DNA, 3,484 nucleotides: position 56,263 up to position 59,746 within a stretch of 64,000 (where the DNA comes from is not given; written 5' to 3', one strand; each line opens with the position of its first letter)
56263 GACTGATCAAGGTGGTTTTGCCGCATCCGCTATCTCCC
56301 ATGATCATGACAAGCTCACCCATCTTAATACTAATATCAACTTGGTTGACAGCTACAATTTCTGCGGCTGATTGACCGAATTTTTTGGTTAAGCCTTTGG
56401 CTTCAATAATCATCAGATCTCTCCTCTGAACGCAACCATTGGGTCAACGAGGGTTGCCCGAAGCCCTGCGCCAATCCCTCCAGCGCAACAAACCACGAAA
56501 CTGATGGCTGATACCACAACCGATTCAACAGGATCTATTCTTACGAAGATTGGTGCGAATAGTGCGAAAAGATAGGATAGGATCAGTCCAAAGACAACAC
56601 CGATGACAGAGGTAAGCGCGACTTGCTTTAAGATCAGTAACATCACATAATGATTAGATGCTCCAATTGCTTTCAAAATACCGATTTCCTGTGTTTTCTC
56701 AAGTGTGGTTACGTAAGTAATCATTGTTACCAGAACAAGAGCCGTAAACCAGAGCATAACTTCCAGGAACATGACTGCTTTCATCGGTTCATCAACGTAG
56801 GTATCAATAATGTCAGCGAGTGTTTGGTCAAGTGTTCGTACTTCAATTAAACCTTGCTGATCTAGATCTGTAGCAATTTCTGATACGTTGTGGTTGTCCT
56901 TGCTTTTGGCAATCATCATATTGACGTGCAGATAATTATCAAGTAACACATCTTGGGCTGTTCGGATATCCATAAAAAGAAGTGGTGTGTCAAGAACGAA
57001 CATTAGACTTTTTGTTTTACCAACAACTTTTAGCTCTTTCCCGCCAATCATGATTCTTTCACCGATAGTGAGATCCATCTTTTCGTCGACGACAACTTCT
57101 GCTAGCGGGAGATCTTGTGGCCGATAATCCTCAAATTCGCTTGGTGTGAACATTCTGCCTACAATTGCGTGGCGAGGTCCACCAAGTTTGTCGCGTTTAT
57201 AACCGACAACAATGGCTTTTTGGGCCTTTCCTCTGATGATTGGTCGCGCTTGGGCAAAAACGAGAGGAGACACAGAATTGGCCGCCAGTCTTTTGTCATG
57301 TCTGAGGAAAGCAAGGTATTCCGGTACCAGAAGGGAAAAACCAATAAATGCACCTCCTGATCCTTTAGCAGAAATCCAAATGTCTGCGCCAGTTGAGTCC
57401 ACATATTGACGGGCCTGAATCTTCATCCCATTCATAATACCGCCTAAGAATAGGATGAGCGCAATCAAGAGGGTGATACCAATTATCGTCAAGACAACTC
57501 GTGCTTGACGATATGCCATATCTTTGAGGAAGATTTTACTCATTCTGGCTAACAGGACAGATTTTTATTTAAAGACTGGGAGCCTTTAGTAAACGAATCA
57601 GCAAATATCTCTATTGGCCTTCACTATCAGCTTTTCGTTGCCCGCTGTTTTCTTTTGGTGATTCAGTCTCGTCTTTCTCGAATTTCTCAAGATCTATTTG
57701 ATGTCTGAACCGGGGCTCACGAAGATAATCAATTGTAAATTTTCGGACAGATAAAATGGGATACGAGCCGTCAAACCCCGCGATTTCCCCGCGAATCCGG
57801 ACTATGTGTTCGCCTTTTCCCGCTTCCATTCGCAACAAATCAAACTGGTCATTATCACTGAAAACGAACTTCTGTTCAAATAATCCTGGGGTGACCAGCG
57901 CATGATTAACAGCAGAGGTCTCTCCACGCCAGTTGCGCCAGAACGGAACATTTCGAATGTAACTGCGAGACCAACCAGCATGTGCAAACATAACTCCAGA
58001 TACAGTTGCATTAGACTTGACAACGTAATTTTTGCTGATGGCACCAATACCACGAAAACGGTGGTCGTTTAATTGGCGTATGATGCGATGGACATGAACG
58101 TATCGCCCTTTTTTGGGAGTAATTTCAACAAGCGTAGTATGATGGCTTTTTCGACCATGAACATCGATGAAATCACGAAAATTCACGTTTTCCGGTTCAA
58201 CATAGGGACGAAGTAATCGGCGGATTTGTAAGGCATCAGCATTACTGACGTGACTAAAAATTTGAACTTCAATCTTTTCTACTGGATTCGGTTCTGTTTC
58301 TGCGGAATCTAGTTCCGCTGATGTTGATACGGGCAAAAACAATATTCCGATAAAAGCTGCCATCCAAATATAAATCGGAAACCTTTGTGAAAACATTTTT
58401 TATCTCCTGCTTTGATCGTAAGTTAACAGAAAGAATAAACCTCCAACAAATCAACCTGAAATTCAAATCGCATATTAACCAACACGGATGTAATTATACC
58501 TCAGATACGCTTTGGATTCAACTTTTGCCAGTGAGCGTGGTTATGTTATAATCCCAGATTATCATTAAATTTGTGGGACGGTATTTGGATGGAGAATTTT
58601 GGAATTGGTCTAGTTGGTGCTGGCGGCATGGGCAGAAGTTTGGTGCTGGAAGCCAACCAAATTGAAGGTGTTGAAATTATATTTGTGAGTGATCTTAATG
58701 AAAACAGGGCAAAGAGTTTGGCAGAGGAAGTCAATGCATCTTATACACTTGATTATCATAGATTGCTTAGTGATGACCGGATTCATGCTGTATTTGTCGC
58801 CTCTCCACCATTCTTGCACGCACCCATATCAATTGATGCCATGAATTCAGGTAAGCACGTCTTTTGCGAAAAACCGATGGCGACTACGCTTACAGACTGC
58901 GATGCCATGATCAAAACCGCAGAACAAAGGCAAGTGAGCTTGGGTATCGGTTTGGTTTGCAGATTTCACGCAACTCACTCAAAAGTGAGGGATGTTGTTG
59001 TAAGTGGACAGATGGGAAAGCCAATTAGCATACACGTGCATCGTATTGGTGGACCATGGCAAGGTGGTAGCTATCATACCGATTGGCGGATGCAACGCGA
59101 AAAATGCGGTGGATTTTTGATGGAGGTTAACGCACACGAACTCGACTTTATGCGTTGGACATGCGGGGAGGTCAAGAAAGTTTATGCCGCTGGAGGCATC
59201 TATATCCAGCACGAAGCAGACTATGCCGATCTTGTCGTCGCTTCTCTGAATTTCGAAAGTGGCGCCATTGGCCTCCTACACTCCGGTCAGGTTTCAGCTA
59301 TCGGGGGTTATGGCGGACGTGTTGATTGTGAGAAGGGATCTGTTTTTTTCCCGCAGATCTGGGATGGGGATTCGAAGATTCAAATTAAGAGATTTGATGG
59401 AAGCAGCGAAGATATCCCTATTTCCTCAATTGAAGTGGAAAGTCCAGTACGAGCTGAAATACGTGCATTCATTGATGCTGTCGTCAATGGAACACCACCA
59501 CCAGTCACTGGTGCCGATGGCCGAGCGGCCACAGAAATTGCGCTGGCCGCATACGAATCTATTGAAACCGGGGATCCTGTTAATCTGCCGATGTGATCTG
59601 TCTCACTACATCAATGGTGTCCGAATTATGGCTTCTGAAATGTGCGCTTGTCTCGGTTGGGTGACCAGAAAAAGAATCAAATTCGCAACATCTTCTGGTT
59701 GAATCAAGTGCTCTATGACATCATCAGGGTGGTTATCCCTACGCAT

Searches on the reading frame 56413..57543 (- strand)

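Call 43: search_protein_families(library=pfam, proteins=[window:56413-57543:-], max_evalue=0.00001)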
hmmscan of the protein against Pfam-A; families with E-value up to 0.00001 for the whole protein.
window:56413-57543:- (376 aa): 2 families
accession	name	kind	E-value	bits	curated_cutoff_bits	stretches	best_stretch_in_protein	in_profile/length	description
PF12704.14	MacB_PCD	-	3.1e-14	54.2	27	1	17-229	2-206/207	MacB-like periplasmic core domain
PF02687.27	FtsX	-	1.8e-11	44.5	25.5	1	262-361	5-105/120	FtsX-like permease C-terminal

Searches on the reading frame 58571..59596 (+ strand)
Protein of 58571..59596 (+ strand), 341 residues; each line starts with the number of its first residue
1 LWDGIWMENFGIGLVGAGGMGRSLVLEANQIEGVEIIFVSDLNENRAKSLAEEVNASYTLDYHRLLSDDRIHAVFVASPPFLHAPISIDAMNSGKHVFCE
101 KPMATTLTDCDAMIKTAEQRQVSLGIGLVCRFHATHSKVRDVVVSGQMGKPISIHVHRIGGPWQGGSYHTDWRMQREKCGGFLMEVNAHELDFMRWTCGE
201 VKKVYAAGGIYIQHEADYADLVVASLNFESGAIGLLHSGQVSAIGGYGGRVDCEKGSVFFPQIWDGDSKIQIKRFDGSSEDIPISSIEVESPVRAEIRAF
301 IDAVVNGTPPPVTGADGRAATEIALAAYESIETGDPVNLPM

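Call 43: search_protein_families(library=pfam, proteins=[window:58571-59596:+], max_evalue=0.00001)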
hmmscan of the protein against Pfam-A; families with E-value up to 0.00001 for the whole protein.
window:58571-59596:+ (341 aa): 3 families
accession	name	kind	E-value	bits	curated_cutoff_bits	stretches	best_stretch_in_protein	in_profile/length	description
PF01408.29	GFO_IDH_MocA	-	4.6e-27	95.5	24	1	10-126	1-118/120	Oxidoreductase family, NAD-binding Rossmann fold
PF22725.1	GFO_IDH_MocA_C3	-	4.8e-21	75.5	27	1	137-258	2-123/124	GFO/IDH/MocA C-terminal domain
PF02894.22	GFO_IDH_MocA_C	-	3.7e-20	73.1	22.9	1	143-339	4-218/218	Oxidoreductase family, C-terminal alpha/beta domain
